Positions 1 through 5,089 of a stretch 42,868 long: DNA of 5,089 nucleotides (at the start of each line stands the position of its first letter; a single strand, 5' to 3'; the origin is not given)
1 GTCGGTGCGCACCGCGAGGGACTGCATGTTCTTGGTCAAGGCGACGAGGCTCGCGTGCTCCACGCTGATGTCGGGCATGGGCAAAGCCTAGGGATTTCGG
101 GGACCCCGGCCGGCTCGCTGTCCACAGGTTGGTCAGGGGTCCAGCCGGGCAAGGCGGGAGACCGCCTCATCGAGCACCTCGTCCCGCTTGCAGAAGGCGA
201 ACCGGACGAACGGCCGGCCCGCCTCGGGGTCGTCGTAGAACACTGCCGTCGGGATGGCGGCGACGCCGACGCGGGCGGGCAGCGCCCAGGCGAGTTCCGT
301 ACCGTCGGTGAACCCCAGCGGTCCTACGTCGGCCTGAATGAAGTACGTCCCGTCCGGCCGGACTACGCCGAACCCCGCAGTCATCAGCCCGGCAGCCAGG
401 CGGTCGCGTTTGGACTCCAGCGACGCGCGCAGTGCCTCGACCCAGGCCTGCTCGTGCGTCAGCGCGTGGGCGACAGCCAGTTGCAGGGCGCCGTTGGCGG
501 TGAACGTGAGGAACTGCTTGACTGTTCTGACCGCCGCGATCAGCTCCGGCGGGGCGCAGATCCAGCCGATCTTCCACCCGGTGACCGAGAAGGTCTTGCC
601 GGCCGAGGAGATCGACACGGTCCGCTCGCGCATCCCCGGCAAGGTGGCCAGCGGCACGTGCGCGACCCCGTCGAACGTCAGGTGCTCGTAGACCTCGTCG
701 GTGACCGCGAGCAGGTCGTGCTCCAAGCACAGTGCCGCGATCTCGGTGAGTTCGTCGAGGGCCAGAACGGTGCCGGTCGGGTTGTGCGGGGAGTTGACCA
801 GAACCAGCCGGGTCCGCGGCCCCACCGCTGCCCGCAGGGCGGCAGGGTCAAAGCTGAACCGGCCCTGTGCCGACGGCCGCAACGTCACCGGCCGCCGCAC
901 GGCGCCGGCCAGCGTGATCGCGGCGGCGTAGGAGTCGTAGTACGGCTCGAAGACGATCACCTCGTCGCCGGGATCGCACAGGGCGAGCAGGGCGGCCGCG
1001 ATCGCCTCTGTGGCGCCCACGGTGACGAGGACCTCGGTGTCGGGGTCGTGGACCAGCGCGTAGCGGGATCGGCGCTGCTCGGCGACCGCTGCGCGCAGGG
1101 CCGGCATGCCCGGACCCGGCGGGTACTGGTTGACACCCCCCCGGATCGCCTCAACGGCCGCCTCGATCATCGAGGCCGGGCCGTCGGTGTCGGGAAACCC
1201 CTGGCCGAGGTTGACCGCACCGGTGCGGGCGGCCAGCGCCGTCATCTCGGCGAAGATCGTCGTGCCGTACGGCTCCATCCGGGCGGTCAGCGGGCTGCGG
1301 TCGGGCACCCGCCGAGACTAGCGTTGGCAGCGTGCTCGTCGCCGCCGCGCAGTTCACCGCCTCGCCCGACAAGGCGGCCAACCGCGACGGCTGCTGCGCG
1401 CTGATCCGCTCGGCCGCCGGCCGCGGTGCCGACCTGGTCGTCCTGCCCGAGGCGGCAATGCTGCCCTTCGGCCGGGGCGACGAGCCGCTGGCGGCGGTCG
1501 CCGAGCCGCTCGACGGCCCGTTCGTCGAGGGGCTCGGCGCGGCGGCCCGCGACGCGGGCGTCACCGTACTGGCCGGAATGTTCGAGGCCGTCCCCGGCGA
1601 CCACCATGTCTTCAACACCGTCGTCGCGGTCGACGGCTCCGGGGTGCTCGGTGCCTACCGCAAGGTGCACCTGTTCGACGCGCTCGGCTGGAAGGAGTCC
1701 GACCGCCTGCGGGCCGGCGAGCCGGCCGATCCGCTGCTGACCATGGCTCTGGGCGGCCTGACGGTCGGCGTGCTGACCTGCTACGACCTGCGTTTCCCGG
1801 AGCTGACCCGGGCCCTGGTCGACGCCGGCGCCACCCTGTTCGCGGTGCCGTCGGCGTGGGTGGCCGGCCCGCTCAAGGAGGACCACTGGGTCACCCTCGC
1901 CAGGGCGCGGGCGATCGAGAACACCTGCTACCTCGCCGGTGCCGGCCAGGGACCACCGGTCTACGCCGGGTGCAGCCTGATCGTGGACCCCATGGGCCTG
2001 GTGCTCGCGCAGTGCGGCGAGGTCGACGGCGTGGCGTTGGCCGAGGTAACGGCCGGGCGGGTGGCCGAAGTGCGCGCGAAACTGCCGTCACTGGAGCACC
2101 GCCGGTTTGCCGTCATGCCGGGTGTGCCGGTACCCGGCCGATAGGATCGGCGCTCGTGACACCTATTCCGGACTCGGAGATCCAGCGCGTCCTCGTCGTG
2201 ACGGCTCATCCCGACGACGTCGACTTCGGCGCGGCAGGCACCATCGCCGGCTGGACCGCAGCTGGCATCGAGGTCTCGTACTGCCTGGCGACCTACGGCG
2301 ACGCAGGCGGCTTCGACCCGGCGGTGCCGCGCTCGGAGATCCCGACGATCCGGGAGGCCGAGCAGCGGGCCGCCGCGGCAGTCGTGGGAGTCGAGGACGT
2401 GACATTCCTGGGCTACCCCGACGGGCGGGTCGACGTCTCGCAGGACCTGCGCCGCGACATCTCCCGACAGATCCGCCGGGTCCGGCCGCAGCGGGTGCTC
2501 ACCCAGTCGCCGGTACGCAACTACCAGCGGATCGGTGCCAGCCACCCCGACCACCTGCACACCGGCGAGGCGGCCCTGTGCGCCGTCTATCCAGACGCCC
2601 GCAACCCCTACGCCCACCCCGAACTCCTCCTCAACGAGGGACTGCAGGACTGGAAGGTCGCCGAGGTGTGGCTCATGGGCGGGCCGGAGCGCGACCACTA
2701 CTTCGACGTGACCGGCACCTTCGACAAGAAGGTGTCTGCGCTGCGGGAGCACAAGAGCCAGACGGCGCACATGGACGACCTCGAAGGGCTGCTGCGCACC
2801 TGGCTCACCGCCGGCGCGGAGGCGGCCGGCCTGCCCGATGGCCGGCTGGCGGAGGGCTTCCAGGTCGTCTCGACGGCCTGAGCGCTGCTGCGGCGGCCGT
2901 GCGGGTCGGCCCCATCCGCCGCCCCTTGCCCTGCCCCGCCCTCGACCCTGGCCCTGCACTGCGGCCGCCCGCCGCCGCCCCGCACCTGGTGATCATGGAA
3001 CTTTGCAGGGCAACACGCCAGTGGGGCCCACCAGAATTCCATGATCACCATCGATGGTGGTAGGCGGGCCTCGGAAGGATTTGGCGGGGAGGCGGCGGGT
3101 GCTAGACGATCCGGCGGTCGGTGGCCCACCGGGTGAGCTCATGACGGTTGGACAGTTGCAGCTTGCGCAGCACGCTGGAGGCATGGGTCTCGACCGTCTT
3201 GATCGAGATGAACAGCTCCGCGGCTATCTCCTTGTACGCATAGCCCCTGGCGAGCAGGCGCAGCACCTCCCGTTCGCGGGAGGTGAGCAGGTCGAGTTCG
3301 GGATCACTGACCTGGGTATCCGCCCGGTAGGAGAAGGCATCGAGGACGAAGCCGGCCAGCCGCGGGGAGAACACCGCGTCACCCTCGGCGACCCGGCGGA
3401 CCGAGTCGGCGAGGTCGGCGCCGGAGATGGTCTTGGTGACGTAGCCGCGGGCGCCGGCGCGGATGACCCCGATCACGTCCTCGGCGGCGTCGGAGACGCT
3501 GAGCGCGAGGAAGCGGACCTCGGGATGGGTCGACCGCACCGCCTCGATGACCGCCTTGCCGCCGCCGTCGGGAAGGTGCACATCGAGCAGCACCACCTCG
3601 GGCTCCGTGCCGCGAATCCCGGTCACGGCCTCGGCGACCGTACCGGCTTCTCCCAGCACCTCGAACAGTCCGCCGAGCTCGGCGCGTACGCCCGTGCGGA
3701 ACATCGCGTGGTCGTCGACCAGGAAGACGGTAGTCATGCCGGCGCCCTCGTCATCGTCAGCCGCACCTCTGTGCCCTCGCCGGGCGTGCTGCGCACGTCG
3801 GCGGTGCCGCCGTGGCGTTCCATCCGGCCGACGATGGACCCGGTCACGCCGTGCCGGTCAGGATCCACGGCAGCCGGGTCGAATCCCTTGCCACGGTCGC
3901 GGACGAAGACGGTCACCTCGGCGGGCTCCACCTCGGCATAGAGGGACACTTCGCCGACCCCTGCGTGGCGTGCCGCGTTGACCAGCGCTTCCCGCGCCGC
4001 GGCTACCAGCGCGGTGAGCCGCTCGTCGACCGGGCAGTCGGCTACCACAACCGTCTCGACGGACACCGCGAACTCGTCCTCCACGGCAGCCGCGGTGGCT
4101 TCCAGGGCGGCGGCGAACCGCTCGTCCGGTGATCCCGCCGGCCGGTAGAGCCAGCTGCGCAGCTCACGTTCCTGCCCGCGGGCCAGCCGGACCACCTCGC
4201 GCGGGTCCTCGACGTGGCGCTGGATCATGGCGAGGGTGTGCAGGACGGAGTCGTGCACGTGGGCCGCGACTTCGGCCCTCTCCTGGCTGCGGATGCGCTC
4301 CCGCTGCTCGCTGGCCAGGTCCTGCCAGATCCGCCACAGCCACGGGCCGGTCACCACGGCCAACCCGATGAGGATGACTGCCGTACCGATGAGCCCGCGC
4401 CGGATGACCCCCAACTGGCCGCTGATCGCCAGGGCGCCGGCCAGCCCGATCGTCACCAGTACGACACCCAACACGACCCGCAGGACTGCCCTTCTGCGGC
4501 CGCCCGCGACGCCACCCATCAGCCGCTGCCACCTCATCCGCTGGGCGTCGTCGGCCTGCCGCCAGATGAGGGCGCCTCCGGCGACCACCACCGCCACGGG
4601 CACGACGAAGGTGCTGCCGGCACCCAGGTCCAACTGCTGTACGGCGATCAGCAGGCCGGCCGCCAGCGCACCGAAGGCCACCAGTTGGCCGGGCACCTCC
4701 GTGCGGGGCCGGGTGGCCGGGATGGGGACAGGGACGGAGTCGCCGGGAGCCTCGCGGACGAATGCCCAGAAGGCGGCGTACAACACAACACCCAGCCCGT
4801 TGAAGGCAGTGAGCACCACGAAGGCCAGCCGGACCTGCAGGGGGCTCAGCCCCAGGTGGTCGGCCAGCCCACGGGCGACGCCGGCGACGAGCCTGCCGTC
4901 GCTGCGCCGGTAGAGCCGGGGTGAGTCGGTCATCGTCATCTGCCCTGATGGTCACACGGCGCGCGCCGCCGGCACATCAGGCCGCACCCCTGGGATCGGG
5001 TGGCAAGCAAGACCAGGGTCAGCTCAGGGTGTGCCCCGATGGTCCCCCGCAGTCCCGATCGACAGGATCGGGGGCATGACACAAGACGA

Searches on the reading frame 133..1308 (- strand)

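Call 64: search_protein_families(library=pfam, proteins=[window:133-1308:-], max_evalue=0.00001)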
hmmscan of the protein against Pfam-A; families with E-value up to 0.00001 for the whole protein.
window:133-1308:- (391 aa): 4 families
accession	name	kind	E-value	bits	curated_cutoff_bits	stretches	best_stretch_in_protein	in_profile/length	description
PF00155.27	Aminotran_1_2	-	1.4e-65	222.3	19.7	1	32-386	4-361/361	Aminotransferase class I and II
PF00266.25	Aminotran_5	-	3.6e-08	33.2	21.5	1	75-205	45-176/371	Aminotransferase class-V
PF01212.27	Beta_elim_lyase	-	4.8e-08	33.1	27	1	41-204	6-168/288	Beta-eliminating lyase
PF01053.26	Cys_Met_Meta_PP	-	9.7e-06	24.8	27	0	94-206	72-175/381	Cys/Met metabolism PLP-dependent enzyme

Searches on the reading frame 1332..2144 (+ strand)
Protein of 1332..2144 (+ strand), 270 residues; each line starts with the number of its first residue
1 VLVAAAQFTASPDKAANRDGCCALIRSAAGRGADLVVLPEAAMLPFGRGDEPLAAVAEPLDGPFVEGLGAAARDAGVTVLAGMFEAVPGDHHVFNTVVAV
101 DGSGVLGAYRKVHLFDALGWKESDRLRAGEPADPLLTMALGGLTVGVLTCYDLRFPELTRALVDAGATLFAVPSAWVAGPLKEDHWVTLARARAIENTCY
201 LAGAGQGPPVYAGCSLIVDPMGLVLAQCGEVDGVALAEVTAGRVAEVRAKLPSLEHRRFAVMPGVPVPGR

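Call 64: search_protein_families(library=pfam, proteins=[window:1332-2144:+], max_evalue=0.00001)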
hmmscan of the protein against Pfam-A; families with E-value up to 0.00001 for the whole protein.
window:1332-2144:+ (270 aa): 1 family
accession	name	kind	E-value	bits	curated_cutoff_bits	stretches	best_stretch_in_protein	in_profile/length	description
PF00795.27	CN_hydrolase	-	7.6e-46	157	23.2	1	2-248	1-255/256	Carbon-nitrogen hydrolase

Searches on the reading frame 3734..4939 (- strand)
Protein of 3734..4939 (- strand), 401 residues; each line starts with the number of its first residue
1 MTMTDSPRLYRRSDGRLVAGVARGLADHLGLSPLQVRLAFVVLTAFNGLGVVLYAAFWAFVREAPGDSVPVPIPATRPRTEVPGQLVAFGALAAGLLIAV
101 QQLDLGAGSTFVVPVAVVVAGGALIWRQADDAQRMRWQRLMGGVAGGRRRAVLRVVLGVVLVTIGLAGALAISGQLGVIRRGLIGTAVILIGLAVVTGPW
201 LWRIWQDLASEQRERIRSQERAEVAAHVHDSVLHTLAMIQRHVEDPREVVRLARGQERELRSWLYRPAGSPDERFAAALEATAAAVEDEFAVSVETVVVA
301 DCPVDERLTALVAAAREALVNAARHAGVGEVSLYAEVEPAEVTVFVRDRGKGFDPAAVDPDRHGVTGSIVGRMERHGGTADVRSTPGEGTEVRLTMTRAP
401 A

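Call 64: search_protein_families(library=pfam, proteins=[window:3734-4939:-], max_evalue=0.00001)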
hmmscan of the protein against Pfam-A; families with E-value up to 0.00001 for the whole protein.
window:3734-4939:- (401 aa): 3 families
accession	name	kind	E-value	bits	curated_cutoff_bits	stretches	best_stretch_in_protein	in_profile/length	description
PF04024.17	PspC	-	2.8e-18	65.9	25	1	8-63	2-57/58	PspC domain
PF02518.31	HATPase_c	-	3.5e-10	40.7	26.4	1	310-396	5-107/111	Histidine kinase-, DNA gyrase B-, and HSP90-like ATPase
PF13581.12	HATPase_c_2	-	7.2e-08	32.9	27.4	1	305-363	26-89/127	Histidine kinase-like ATPase domain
